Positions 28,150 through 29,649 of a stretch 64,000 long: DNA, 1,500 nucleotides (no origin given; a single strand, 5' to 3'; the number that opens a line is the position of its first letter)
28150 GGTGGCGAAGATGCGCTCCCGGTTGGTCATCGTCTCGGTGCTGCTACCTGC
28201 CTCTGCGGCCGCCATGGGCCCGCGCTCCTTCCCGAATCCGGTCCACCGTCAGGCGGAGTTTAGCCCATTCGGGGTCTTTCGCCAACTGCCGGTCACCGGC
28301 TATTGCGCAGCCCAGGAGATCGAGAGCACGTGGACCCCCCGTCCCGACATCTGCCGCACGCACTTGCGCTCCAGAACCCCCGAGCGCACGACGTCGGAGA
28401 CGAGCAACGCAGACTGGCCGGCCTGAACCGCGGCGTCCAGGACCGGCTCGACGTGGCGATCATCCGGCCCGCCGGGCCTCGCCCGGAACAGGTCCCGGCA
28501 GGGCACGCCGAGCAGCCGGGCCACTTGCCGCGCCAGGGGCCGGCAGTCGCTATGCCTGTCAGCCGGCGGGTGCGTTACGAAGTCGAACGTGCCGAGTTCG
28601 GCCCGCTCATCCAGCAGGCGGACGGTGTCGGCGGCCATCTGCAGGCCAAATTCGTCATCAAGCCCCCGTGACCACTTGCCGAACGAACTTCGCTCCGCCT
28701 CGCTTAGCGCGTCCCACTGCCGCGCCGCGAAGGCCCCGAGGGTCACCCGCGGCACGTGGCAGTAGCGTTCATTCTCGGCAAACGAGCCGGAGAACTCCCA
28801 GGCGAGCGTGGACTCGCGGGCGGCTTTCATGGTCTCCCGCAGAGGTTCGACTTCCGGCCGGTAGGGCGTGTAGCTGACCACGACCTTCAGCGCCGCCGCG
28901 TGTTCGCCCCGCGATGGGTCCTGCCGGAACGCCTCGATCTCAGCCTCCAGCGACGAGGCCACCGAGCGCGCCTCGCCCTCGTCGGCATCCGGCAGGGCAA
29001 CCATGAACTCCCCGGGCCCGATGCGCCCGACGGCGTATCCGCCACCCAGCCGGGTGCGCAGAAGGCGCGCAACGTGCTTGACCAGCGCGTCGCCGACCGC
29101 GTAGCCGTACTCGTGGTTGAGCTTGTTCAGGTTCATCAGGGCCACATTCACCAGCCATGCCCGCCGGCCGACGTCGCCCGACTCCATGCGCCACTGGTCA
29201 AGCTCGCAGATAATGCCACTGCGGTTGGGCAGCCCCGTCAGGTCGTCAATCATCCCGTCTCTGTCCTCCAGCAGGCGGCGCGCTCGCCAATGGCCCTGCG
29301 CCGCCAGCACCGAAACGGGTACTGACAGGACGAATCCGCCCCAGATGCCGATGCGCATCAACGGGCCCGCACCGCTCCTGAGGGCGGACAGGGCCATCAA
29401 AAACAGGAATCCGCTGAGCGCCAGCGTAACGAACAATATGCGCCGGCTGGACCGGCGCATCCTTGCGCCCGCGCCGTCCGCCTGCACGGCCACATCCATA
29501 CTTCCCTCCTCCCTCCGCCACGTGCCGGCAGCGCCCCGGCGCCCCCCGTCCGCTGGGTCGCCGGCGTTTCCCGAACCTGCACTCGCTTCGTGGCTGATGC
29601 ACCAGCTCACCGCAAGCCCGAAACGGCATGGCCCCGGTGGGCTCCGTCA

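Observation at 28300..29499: GGDEF domain fused to a C-terminal ComF-like phosphoribosyltransferase domain (copy 1, degenerate GPGEF)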

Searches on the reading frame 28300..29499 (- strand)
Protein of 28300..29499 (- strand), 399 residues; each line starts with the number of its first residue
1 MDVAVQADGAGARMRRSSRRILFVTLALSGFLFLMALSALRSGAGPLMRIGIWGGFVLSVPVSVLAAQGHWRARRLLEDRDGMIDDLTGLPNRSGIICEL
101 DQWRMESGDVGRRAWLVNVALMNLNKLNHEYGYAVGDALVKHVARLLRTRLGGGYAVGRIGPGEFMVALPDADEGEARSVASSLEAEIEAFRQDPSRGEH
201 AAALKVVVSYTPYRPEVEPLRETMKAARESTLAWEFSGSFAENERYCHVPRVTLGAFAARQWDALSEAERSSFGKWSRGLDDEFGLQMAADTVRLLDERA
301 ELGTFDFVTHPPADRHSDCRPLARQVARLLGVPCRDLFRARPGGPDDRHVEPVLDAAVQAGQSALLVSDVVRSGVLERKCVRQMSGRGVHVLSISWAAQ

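Call 3: search_protein_families(library=pfam, proteins=[window:28300-29499:-], max_evalue=1)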
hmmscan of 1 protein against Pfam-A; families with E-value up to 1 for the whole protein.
window:28300-29499:- (399 aa): 2 families
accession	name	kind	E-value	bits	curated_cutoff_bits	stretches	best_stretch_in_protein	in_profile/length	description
PF00990.26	GGDEF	-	5e-17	62.6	23.8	1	84-229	3-149/161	Diguanylate cyclase, GGDEF domain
PF00156.33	Pribosyltran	-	0.18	11.5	26.3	1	318-375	39-101/158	Phosphoribosyl transferase domain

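Call 4: search_protein_families(library=ncbifam, proteins=[window:28300-29499:-], max_evalue=1)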
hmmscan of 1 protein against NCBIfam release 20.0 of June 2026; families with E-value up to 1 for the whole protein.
window:28300-29499:- (399 aa): 23 families
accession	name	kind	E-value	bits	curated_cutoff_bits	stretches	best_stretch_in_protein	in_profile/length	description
TIGR00254.1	GGDEF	domain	5.6e-16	58.7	37.4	1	82-228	5-150/168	diguanylate cyclase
NF038266.1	diguan_SiaD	equivalog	6.3e-14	52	290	1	83-229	95-239/252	biofilm regulation diguanylate cyclase SiaD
NF007135.0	PRK09581.1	equivalog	7.8e-12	44.7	474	1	83-228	293-438/457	PleD family two-component system response regulator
NF007423.1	PRK09966.1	equivalog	1e-11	44.4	325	1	82-204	239-362/390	diguanylate cyclase DgcN/YfiN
NF007298.0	PRK09776.1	equivalog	2.6e-10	38.9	1135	1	72-189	672-791/1111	diguanylate cyclase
NF007380.0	PRK09894.1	equivalog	4.7e-10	39.3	256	1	74-190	121-235/296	diguanylate cyclase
NF045673.1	c-di-GMPRcptLapD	equivalog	4.9e-10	38.4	1020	1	82-212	236-369/647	cyclic di-GMP receptor LapD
NF007474.0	PRK10060.1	equivalog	1.1e-08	33.7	782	1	84-183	239-336/663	cyclic di-GMP phosphodiesterase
NF007599.0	PRK10245.1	equivalog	9.9e-08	30.8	402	1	69-227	201-352/371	diguanylate cyclase AdrA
NF011955.1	PRK15426.1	equivalog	1.4e-07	30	408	1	85-189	401-505/564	cellulose biosynthesis regulator diguanylate cyclase DgcQ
NF050064.1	BlResRespRegCbrR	equivalog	1.7e-07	30.5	600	1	83-189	255-361/415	bile resistance response regulator CbrR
NF047654.1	DiguCycDgcRLepto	equivalog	2.1e-07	30.2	500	1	83-189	134-240/295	diguanylate cyclase DgcR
NF045675.1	PhdiestaseDibA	equivalog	3.1e-07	29.1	980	1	84-184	205-306/623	phosphodiesterase DibA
NF008467.0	PRK11359.1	equivalog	2.7e-06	25.7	857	1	84-186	378-477/800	oxygen-sensing cyclic-di-GMP phosphodiesterase DosP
NF041606.1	dguan_cyc_DgcA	equivalog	1.1e-05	24.6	370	1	124-219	220-313/340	diguanylate cyclase DgcA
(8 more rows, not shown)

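Call 7: find_homologous_proteins(query=window:28300-29499:-, max_evalue=0.001)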
Query window:28300-29499:- (399 aa): 12 proteins with E <= 0.001 among 8000 candidates.
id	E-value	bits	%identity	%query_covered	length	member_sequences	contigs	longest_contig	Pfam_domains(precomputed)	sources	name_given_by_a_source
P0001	5.3e-263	890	100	100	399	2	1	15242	PF00990.27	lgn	-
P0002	2.4e-153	529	63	97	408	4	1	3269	PF00990.27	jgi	jgi:diguanylate cyclase (GGDEF)-like protein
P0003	5.3e-78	281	39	98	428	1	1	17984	PF00990.27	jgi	jgi:diguanylate cyclase (GGDEF)-like protein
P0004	2.6e-68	249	38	95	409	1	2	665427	PF00990.27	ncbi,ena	-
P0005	9.3e-64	234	41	76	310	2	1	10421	PF00990.27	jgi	jgi:diguanylate cyclase (GGDEF)-like protein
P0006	1.9e-8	52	30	31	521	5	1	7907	PF08448.17,PF00990.27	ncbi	-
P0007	6.2e-6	44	36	30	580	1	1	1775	PF13185.13,PF13487.13,PF01966.29,PF01590.33,PF13492.13,PF00990.27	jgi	jgi:diguanylate cyclase (GGDEF)-like protein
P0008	1.9e-5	42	32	32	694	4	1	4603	PF12729.14,PF00563.26,PF00990.27,PF02203.22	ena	-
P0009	3.1e-5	41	26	42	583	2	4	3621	PF02743.25,PF22673.3,PF00990.27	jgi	jgi:diguanylate cyclase (GGDEF)-like protein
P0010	5.3e-5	41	28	42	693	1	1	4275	PF00563.26,PF00990.27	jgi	jgi:diguanylate cyclase (GGDEF)-like protein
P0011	7.1e-5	40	33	21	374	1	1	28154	PF13185.13,PF01590.33,PF00990.27,PF04340.19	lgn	-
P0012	3.9e-4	38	32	27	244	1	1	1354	PF00990.27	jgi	jgi:diguanylate cyclase (GGDEF)-like protein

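Call 30: find_related_loci(query=A1, collection=genome_contigs, flank=6000)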
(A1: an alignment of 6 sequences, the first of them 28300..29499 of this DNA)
Query A1 (399 aa) in genome_contigs; peptide patterns used: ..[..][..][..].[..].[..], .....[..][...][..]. (x = any residue, [..] = any of these).
182 stretches matched a pattern; 15 encode a relative of the query (tblastn E <= 1e-3); 15 distinct loci.
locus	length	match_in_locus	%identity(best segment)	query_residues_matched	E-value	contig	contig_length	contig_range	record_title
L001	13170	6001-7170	62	11-396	4e-158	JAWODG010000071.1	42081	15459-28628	MAG: Candidatus Brocadiia bacterium isolate BLK5-2.bin.122 k191_1575523, whole genome shotgun sequence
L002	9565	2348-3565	42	1-398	1e-91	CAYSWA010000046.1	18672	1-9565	MAG TPA_asm: uncultured candidatus Brocadiaceae bacterium isolate SRP141376_co1_83 genome assembly, contig: NODE_6206_le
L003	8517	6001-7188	39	14-398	1e-83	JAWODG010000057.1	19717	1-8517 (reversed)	MAG: Candidatus Brocadiia bacterium isolate BLK5-2.bin.122 k191_1614137, whole genome shotgun sequence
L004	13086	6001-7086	40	47-398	4e-80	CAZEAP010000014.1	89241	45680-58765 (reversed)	MAG TPA_asm: uncultured candidatus Brocadiaceae bacterium isolate binchicken_co17_319 genome assembly, contig: NODE_780_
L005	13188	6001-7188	37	14-398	2e-79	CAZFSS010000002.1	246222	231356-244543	MAG TPA_asm: uncultured candidatus Brocadiaceae bacterium isolate binchicken_co91_507 genome assembly, contig: NODE_18_l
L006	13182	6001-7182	37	10-398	2e-77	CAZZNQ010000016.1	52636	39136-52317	MAG TPA_asm: uncultured candidatus Brocadiaceae bacterium isolate SRP141376_co2_394 genome assembly, contig: NODE_1544_l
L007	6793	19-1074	40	52-398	5e-73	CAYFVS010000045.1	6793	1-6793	MAG TPA_asm: uncultured candidatus Brocadiaceae bacterium isolate ERP108616_co1_20 genome assembly, contig: k119_1590861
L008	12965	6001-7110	38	39-398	1e-72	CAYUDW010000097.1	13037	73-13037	MAG TPA_asm: uncultured candidatus Brocadiaceae bacterium isolate SRP068000_co1_552 genome assembly, contig: NODE_8234_l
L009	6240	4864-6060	38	10-398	1e-71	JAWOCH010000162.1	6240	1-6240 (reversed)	MAG: Candidatus Brocadiia bacterium isolate BLK5-1.bin.168 k191_3017288, whole genome shotgun sequence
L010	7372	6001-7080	38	39-388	5e-70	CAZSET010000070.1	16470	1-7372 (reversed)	MAG TPA_asm: uncultured candidatus Brocadiaceae bacterium isolate binchicken_co262_380 genome assembly, contig: NODE_378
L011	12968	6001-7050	39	56-397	4e-69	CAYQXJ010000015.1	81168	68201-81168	MAG TPA_asm: uncultured candidatus Brocadiaceae bacterium isolate SRP141376_co1_249 genome assembly, contig: NODE_770_le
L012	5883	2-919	40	95-398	5e-67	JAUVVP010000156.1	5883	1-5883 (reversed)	MAG: Planctomycetota bacterium isolate CSMAG_1167 CSMAG_1167_k127_2445237_length_5883_cov_90.0000, whole genome shotgun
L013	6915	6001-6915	38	13-312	6e-56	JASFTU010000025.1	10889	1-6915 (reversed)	MAG: Candidatus Brocadiaceae bacterium isolate D1103U20metaG_sub_Bin_331 D1103U20metaG_FD_scaffold_1825_c1, whole genome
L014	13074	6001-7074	39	51-398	3e-66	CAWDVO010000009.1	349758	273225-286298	MAG: Candidatus Brocadiaceae bacterium isolate MFD05684.bin.2.199 genome assembly, contig: contig_26626, whole genome sh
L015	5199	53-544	46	242-399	4e-39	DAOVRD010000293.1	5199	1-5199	MAG TPA_asm: Planctomycetota bacterium isolate CSMAG_1592 CSMAG_1592_k141_2139242_length_5199_cov_15.0000, whole genome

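Call 35: predict_structure(alignment_id=A5)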
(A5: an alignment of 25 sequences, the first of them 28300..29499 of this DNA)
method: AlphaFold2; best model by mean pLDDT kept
length: 399 residues; sequences in the alignment: 25
mean_pLDDT: 83.4   pTM: 0.59
mean pLDDT of the five models: 83.4, 83.1, 81.8, 81.6, 81.1
residues with pLDDT >= 90: 156; 70-90: 188; 50-70: 36; < 50: 19
segments of 3 or more residues with pLDDT < 50: 1-8, 233-241
pLDDT, mean of each block of 10 residues (from residue 1): 40 74 86 88 89 88 85 76 90 89 75 85 87 93 93 88 92 89 92 81 86 76 68 41 68 87 88 86 90 86 88 82 95 94 61 92 95 87 95 93
secondary structure, 60 per line:
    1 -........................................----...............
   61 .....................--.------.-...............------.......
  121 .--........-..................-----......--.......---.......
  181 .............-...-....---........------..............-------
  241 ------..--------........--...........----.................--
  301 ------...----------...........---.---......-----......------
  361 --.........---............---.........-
elements in order: H2-41 H46-81 H93-107 E114-121 H124-131 H133-150 E156-161 E164-170 H174-193 H199-202 E206-213 H220-233 E257-261 H267-277 H282-298 E307-309 H320-330 E338-343 E349-354 E363-371 H375-386 E390-398
